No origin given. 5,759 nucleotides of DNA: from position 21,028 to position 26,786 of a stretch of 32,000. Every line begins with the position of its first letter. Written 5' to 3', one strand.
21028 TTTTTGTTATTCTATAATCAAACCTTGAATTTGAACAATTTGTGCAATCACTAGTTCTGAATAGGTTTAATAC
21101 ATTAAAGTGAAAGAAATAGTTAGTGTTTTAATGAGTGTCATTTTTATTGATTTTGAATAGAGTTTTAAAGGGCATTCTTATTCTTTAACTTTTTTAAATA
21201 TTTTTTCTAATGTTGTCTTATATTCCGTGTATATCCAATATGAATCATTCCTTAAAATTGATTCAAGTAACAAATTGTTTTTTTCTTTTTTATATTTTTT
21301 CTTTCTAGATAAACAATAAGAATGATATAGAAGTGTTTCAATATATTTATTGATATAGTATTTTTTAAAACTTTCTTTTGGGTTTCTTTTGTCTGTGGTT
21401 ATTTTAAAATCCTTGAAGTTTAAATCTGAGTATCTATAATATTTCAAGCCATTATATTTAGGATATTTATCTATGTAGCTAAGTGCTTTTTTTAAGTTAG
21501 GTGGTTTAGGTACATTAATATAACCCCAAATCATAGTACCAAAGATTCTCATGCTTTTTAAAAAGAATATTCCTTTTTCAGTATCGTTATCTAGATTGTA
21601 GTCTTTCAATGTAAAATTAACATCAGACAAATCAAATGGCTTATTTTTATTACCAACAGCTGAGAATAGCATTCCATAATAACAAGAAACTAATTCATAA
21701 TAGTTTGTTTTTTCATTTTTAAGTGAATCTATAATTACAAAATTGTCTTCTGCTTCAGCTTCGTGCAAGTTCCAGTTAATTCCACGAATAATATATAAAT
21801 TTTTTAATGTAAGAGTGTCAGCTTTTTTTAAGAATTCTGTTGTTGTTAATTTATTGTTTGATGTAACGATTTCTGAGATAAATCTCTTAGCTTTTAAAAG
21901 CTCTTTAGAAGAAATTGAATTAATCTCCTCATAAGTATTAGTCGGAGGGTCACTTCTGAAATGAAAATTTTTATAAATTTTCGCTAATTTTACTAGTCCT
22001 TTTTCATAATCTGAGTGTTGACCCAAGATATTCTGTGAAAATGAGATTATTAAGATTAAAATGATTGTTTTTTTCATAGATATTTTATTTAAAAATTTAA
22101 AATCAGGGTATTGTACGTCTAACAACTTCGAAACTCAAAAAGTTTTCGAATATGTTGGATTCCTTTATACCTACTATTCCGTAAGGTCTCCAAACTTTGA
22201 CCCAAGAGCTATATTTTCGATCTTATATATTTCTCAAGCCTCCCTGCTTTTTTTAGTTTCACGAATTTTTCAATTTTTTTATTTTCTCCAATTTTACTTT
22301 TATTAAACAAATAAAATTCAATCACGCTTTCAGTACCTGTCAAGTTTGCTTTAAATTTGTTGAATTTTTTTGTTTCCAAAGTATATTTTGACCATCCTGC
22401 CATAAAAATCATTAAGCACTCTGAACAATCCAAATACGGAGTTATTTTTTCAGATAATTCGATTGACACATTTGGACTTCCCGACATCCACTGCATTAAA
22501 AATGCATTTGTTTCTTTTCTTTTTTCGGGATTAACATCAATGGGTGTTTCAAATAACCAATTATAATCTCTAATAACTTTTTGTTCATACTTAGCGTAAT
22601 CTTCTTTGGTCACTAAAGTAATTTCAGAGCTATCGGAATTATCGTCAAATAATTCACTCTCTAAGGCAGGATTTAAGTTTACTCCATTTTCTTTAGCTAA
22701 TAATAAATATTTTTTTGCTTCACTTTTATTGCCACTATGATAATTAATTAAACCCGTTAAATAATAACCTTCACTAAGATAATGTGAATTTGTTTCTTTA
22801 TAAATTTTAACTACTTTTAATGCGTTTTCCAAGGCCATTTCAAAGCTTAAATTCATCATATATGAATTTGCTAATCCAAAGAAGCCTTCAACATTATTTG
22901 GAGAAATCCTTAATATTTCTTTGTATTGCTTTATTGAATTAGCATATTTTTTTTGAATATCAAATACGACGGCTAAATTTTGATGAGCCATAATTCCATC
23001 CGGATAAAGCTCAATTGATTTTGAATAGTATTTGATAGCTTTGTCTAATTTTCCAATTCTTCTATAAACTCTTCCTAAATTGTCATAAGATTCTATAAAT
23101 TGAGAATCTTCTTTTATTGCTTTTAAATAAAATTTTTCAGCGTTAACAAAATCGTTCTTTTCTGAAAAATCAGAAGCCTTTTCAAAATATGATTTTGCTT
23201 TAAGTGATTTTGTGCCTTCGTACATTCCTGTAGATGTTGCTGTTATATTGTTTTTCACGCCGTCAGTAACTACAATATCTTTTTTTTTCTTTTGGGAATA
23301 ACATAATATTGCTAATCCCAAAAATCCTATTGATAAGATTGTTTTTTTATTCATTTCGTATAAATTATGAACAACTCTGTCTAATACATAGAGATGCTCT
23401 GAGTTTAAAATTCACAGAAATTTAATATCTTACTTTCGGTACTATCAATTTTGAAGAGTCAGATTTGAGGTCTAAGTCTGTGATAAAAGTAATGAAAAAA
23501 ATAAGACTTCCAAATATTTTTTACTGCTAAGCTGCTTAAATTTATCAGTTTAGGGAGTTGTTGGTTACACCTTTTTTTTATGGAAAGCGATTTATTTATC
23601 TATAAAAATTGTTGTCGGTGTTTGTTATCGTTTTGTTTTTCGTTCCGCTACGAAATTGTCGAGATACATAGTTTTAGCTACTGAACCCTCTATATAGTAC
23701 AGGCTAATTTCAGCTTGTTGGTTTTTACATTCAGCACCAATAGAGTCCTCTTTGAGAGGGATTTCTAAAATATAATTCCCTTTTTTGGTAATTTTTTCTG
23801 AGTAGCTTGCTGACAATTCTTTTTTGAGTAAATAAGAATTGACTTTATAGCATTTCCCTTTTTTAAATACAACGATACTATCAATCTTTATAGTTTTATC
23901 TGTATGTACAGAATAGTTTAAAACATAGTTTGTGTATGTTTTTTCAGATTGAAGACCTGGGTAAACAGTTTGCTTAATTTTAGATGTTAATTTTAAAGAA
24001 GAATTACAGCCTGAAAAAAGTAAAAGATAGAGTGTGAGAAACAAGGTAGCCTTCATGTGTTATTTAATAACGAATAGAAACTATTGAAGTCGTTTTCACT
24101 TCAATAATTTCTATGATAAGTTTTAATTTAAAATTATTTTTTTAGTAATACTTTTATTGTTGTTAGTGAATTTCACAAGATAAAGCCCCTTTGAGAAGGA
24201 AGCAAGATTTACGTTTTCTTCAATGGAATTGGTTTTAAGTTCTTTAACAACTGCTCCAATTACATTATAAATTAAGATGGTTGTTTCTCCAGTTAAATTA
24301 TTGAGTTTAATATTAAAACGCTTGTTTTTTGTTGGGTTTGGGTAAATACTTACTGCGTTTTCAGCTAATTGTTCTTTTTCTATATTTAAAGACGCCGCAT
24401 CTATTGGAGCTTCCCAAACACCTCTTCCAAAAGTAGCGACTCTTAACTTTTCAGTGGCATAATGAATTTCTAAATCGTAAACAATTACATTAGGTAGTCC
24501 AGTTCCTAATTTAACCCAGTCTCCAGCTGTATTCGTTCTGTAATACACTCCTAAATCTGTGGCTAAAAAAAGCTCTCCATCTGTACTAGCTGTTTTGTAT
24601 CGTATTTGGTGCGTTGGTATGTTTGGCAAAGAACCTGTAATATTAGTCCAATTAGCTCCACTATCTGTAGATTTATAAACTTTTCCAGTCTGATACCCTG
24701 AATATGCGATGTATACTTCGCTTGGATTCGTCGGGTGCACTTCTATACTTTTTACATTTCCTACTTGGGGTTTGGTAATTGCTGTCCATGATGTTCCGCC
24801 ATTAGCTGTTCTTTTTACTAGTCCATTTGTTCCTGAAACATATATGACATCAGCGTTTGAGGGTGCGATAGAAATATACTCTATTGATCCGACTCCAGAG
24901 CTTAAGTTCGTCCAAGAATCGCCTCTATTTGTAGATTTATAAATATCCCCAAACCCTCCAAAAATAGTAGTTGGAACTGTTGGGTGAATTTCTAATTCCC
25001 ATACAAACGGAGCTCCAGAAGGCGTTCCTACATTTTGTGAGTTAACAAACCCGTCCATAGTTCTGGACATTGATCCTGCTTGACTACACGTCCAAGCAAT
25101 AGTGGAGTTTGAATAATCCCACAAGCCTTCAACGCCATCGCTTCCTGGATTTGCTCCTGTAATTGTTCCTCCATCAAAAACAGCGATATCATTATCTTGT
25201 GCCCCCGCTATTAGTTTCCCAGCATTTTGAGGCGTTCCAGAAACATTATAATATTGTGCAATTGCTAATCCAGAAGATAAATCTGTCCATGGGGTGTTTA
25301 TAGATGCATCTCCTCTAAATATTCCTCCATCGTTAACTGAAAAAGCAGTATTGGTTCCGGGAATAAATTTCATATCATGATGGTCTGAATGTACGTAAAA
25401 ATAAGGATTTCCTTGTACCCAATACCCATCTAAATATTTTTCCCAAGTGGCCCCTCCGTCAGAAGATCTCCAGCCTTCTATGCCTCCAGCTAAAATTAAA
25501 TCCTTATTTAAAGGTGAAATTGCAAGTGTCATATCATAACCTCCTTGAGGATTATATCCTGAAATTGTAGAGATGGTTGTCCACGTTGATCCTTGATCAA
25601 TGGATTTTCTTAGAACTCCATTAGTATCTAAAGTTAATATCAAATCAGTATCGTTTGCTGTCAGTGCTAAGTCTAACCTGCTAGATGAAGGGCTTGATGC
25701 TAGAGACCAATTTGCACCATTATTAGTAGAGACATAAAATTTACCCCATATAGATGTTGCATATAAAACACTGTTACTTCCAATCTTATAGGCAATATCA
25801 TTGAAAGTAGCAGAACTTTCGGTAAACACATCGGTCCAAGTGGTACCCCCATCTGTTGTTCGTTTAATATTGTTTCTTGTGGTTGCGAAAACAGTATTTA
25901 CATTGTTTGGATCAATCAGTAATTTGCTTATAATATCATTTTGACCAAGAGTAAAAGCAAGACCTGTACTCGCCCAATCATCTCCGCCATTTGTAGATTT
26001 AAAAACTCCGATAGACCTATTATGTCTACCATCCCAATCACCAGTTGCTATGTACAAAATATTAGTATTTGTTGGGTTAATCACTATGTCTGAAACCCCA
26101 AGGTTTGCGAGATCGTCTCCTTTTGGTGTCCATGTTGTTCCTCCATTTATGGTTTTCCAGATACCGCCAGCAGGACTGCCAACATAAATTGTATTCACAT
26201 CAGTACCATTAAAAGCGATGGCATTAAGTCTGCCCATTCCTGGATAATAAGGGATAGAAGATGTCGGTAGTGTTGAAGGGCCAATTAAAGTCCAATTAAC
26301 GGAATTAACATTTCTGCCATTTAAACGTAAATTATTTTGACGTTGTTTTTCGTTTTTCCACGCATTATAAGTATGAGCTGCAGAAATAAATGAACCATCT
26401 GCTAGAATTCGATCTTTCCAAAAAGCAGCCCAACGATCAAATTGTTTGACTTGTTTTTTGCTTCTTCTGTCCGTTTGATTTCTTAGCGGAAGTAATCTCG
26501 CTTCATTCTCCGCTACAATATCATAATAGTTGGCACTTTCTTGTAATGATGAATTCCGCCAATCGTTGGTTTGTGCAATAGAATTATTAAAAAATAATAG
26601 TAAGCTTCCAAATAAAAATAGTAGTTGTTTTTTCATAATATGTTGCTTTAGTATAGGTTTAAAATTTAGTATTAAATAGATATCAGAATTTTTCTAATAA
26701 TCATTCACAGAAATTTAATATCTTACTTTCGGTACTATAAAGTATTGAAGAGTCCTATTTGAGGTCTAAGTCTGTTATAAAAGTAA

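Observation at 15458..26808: Four same-orientation copies of a promoter-plus-leader cassette head four secreted-protein transcription units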

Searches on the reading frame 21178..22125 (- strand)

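Call 10: search_protein_families(library=pfam, proteins=[window:21178-22125:-], max_evalue=0.01)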
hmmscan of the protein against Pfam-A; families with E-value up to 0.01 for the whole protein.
window:21178-22125:- (315 aa): 1 family
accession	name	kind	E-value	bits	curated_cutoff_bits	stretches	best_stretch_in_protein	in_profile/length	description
PF14752.11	RBP_receptor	-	0.0083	15.3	25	0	188-286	131-232/605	Retinol binding protein receptor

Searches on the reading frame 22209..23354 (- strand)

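Call 10: search_protein_families(library=pfam, proteins=[window:22209-23354:-], max_evalue=0.01)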
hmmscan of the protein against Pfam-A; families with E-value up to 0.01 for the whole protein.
window:22209-23354:- (381 aa): 14 families
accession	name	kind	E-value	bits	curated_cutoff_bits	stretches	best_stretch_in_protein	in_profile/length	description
PF07719.23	TPR_2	-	6.8e-22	76.2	27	2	88-119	2-33/34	Tetratricopeptide repeat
PF00515.34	TPR_1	-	1.1e-18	66.6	27.8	2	92-119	6-33/34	Tetratricopeptide repeat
PF13431.12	TPR_17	-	1.6e-15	56.5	24.4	1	75-107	1-33/34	Tetratricopeptide repeat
PF13414.12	TPR_11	-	9.6e-15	54.4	26.8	2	94-131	1-38/42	TPR repeat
PF13424.12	TPR_12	-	2.5e-14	53.7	30.1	1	89-151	5-75/77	Tetratricopeptide repeat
PF13181.12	TPR_8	-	9.7e-14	50.7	25.7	1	88-119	2-33/34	Tetratricopeptide repeat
PF13432.12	TPR_16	-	8.7e-08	32.9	32.7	1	93-154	3-64/65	Tetratricopeptide repeat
PF13174.12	TPR_6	-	4.9e-07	30.4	26.3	1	90-119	3-32/33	Tetratricopeptide repeat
PF13176.12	TPR_7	-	7.4e-07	29.2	27.9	1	89-118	1-30/36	Tetratricopeptide repeat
PF13428.12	TPR_14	-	8.6e-07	29.5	23.5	1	90-128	4-42/44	Tetratricopeptide repeat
PF13374.12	TPR_10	-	6e-06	26.5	27.5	1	88-117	3-32/42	Tetratricopeptide repeat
PF24575.1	TPR_Slam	-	2.1e-05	25.3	35.2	0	128-174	54-100/104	Surface lipoprotein assembly modifier, N-terminal TPR repeats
PF14559.12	TPR_19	-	6.5e-05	23.6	25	0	66-119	4-57/68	Tetratricopeptide repeat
PF25064.1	ARM_TT21_5th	-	0.0097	16.6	27.8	0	134-222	14-100/117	TT21 fifth ARM repeats domain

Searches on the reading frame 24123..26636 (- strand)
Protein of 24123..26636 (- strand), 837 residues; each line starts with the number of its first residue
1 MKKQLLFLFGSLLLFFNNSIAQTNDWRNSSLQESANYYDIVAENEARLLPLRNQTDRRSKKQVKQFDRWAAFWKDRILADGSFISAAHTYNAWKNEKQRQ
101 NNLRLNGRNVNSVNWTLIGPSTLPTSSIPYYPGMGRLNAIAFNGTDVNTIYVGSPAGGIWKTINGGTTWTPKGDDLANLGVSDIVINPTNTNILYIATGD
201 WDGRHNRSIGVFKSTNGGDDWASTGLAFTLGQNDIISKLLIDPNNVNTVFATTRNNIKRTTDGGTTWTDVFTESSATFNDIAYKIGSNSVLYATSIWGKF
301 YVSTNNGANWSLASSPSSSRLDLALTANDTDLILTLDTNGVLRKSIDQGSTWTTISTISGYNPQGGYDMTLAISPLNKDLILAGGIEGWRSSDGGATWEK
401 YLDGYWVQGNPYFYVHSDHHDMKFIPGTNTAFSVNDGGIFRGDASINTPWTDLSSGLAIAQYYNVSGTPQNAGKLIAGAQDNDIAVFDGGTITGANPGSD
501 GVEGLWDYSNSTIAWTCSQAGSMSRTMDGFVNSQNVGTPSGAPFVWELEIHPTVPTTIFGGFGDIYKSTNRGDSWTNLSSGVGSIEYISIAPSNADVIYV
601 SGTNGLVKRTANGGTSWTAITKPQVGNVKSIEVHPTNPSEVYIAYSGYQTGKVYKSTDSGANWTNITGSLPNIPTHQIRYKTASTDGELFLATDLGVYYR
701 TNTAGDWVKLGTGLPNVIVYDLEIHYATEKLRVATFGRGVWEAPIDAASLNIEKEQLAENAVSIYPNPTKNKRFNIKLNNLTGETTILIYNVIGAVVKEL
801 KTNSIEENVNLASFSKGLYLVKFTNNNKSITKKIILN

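Call 36: search_protein_families(library=pfam, proteins=[window:24123-26636:-], max_evalue=0.001)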
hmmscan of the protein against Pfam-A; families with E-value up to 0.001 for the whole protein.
window:24123-26636:- (837 aa): 2 families
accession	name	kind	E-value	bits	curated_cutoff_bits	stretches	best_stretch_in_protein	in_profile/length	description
PF15902.12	Sortilin-Vps10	-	1.6e-23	83.7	33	2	564-668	2-114/446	Sortilin, neurotensin receptor 3,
PF18962.6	Por_Secre_tail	-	1.3e-14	54.6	27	1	764-835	1-74/75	Secretion system C-terminal sorting domain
